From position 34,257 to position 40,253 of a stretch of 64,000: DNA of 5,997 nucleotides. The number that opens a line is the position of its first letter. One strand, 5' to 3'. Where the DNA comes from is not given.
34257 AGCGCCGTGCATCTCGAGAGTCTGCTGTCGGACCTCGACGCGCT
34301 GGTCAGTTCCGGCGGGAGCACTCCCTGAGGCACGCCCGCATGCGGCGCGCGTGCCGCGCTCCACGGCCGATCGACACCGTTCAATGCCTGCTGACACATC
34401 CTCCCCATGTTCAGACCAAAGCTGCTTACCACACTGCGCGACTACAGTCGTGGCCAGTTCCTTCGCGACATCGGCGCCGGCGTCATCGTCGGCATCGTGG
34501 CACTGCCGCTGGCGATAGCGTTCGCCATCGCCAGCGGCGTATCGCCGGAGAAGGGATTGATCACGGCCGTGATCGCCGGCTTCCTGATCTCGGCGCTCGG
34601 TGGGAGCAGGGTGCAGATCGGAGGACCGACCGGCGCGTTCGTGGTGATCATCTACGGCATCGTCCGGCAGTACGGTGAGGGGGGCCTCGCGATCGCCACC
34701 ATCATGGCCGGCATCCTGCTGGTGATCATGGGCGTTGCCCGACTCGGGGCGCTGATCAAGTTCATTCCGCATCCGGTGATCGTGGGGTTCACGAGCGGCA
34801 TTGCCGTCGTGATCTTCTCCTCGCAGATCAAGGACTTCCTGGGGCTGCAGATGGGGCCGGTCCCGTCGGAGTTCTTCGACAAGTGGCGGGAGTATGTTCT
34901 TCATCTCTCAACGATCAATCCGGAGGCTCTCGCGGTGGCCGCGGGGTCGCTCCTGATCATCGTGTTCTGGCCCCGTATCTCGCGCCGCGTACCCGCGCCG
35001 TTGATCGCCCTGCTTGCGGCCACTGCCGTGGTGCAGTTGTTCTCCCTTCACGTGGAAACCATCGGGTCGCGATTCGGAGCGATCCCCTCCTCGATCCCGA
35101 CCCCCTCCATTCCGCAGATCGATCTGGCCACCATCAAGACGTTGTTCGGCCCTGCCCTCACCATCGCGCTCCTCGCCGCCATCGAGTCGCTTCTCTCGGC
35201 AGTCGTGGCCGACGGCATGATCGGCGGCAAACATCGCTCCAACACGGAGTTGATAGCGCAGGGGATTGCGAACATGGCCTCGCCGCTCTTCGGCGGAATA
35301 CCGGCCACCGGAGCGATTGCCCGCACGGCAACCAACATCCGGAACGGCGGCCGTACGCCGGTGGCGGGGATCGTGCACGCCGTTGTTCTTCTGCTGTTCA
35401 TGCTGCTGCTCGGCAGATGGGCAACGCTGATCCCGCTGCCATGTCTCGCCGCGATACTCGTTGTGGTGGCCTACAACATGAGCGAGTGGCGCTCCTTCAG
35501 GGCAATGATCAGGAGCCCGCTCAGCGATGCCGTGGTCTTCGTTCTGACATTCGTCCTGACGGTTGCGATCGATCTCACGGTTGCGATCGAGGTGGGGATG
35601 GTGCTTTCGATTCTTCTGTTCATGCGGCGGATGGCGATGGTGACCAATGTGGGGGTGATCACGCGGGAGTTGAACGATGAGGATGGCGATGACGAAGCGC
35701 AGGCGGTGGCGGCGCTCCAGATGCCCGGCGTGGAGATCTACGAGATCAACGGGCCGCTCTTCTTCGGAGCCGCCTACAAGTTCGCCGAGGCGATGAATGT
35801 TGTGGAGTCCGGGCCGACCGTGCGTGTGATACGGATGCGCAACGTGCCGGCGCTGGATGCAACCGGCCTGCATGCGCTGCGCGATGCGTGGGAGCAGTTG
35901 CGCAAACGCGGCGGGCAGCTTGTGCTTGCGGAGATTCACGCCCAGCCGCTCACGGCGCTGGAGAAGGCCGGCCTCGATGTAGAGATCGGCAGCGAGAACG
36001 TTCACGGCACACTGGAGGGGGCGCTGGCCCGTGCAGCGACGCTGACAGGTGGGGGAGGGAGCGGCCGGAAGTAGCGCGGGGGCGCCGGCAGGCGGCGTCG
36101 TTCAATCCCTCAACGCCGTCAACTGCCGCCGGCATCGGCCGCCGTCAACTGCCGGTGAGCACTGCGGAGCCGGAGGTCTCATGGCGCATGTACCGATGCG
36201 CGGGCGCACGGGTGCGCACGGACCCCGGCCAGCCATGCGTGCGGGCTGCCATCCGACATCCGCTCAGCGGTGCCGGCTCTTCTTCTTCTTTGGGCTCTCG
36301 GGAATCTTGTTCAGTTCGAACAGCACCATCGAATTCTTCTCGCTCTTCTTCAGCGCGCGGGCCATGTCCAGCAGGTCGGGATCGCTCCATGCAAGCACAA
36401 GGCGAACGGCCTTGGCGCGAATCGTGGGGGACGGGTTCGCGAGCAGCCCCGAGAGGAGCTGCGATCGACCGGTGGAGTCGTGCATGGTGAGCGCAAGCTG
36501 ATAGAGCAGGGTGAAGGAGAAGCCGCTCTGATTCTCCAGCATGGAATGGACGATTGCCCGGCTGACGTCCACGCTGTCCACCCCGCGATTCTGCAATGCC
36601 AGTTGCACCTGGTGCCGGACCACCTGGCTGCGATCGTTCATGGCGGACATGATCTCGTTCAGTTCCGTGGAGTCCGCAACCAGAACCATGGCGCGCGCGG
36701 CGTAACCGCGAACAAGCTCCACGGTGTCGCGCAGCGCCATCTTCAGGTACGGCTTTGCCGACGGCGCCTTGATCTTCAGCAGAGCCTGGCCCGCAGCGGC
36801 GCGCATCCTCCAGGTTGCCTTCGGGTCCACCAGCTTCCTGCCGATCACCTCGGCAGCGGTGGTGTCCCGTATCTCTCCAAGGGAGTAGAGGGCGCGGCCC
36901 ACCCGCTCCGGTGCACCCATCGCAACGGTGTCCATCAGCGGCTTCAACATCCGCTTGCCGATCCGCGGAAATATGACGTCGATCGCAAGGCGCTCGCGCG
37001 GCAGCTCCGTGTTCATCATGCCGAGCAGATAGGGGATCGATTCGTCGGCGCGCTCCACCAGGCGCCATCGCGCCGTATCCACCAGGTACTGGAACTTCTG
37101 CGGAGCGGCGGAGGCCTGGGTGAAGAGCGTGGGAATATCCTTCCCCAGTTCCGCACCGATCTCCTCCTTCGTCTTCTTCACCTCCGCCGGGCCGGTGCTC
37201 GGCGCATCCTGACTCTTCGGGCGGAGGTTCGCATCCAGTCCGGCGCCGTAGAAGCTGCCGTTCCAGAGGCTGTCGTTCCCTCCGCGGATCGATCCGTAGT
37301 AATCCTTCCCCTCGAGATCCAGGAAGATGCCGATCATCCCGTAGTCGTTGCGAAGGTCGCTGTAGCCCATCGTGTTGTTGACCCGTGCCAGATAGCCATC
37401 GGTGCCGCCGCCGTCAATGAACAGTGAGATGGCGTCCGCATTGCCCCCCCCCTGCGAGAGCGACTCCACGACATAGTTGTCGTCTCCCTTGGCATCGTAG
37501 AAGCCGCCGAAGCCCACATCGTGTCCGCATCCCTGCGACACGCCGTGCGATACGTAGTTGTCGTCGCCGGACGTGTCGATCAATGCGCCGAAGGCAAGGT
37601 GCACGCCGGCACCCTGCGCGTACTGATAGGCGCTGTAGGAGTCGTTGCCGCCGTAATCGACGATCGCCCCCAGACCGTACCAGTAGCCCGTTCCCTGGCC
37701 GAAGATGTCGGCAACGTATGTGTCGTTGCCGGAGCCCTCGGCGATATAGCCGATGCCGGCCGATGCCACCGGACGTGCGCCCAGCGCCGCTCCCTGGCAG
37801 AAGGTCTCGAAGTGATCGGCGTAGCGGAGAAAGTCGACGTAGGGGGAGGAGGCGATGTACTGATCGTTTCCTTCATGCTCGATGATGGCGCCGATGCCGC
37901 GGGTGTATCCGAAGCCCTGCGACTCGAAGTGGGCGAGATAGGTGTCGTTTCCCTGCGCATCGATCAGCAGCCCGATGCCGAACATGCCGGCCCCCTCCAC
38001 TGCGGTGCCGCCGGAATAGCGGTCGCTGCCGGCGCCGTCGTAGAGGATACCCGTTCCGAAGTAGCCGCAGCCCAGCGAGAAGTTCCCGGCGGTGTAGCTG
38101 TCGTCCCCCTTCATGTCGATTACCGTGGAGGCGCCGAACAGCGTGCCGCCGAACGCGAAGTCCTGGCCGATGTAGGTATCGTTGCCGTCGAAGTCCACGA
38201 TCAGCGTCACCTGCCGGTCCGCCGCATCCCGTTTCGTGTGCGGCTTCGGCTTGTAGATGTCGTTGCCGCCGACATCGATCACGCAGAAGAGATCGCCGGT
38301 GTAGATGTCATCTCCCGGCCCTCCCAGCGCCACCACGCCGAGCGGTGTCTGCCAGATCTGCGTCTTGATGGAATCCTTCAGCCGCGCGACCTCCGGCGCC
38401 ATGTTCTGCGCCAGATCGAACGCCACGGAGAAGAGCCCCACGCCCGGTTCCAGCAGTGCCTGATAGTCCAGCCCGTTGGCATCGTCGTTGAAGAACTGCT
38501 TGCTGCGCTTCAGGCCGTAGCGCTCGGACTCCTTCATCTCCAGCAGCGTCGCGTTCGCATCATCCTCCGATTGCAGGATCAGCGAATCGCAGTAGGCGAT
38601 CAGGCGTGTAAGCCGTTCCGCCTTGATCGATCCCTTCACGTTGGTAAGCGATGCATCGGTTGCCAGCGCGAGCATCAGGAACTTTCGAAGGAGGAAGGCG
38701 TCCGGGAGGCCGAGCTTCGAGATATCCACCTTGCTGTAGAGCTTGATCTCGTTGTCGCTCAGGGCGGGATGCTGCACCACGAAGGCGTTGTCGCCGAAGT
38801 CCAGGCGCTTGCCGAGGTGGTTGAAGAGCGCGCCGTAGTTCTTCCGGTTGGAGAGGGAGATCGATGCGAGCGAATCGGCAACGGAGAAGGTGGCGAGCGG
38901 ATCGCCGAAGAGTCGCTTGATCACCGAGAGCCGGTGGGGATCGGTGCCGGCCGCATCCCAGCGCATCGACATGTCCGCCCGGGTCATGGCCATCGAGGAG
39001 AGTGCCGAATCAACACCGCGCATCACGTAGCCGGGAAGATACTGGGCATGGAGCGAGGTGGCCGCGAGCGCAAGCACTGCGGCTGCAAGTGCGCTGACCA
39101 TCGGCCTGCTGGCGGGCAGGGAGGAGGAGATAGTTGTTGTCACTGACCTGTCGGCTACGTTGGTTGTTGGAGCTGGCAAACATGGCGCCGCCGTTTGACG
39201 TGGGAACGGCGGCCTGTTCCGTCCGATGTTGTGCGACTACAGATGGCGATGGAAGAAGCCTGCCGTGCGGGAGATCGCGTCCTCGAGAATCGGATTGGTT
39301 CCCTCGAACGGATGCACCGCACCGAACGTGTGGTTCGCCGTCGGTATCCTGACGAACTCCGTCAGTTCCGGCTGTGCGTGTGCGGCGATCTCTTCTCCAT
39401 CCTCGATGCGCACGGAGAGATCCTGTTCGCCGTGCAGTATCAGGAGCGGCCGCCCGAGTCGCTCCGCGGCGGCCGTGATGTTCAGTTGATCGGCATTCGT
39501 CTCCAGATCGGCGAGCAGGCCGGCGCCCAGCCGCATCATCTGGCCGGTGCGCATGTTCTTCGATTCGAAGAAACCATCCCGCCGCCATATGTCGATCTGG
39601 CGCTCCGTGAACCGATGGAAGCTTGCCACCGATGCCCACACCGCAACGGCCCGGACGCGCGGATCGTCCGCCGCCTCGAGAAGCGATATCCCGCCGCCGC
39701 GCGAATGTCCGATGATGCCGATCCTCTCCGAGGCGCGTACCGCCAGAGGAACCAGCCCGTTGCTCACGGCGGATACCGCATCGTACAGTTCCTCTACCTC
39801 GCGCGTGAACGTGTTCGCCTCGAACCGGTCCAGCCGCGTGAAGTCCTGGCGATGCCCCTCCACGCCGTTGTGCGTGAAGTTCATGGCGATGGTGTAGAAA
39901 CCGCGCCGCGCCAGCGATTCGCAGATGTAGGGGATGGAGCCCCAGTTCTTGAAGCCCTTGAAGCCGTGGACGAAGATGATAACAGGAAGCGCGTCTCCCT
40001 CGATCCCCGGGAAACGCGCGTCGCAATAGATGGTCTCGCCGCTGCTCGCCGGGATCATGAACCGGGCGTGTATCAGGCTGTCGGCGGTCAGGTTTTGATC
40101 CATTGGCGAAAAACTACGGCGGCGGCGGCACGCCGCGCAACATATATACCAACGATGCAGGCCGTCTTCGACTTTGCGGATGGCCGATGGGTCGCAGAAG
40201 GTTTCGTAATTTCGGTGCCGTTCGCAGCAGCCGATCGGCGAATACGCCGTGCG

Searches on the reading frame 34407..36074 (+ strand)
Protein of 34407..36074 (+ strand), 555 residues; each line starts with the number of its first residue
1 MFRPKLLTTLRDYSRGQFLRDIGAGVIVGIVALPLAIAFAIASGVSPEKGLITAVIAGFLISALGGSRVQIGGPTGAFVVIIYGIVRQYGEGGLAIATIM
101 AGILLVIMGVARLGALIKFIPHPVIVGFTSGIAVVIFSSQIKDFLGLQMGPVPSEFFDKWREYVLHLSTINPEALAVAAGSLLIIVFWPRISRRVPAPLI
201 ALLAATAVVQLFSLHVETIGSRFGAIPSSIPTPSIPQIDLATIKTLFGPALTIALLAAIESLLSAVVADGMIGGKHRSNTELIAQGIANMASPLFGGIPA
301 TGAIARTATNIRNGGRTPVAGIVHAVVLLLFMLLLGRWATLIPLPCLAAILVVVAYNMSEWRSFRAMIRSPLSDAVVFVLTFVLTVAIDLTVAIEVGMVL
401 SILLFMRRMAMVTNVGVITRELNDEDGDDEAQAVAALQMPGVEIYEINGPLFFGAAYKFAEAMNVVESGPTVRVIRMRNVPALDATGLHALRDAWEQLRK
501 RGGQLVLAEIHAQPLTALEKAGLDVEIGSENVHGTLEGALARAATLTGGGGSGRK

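Call 21: search_protein_families(library=pfam, proteins=[window:34407-36074:+], max_evalue=0.001)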
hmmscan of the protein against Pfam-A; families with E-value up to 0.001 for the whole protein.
window:34407-36074:+ (555 aa): 3 families
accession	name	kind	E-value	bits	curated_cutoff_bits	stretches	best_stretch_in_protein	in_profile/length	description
PF00916.26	Sulfate_transp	-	1.7e-88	297.4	23.2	1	18-381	1-380/380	Sulfate permease family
PF01740.26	STAS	-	2.9e-16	59.6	22.6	1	437-537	5-104/106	STAS domain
PF16983.11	MFS_MOT1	-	9.3e-05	23.2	30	1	264-357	25-110/111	Molybdate transporter of MFS superfamily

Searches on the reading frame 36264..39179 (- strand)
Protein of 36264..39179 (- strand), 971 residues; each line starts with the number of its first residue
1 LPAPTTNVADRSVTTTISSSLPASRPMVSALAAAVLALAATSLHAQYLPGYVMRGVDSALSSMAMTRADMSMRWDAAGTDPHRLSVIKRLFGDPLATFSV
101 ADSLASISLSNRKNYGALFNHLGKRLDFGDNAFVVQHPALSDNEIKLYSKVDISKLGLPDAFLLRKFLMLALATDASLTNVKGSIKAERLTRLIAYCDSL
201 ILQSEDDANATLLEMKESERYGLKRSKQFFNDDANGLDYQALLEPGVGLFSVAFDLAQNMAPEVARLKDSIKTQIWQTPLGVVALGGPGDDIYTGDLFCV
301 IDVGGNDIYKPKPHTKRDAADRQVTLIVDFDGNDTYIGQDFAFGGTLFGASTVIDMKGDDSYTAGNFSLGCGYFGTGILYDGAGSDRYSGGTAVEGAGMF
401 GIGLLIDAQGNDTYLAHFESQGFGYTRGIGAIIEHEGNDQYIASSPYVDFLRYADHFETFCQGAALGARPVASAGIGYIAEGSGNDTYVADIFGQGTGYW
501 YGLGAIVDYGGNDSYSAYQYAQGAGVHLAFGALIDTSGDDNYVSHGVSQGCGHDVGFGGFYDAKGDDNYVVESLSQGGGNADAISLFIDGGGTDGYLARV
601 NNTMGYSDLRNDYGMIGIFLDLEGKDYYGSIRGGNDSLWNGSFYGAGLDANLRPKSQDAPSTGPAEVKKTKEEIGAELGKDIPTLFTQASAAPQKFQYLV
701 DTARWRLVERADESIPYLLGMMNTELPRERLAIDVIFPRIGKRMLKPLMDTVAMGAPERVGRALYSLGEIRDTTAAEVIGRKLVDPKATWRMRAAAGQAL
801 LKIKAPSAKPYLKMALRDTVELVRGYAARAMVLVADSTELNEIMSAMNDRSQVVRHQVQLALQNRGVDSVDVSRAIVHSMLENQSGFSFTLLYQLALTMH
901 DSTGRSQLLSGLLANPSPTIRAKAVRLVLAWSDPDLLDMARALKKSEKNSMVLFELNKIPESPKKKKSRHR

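Call 21: search_protein_families(library=pfam, proteins=[window:36264-39179:-], max_evalue=0.001)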
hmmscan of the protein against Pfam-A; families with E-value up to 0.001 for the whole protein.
window:36264-39179:- (971 aa): 1 family
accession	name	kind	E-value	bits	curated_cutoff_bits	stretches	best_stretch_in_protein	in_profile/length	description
PF13646.12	HEAT_2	-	9.4e-11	42.3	27.7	1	762-831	19-87/88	HEAT repeats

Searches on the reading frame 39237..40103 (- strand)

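Call 21: search_protein_families(library=pfam, proteins=[window:39237-40103:-], max_evalue=0.001)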
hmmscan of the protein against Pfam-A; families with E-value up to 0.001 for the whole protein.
window:39237-40103:- (288 aa): 11 families
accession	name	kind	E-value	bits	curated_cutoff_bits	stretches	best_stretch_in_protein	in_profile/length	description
PF01738.24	DLH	-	1.3e-11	44.9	21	1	39-156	13-127/217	Dienelactone hydrolase family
PF00561.26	Abhydrolase_1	-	1.1e-09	38.7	25.8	1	40-169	1-113/245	alpha/beta hydrolase fold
PF12146.15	Hydrolase_4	-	1.3e-09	38.2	27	1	41-159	6-110/239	Serine aminopeptidase, S33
PF12697.13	Abhydrolase_6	-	3e-07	31.8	26.3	1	42-267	1-212/217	Alpha/beta hydrolase family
PF20434.5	BD-FAE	-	1.8e-05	24.8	26.8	0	33-240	7-212/215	BD-FAE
PF00326.27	Peptidase_S9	-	2.2e-05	24.5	22.6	1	63-261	9-190/213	Prolyl oligopeptidase family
PF12740.14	PETase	-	2.9e-05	24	28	1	32-162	47-161/263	PET hydrolase-like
PF03403.19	PAF-AH_p_II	-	7e-05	22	20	0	36-75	97-134/372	Platelet-activating factor acetylhydrolase, isoform II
PF00756.26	Esterase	-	0.00038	20.7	22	1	36-150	21-139/251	Putative esterase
PF07859.19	Abhydrolase_3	-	0.00071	19.8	25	1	98-260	44-208/210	alpha/beta hydrolase fold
PF05448.18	AXE1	-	0.00072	18.9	21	0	21-166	65-217/321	Acetyl xylan esterase (AXE1)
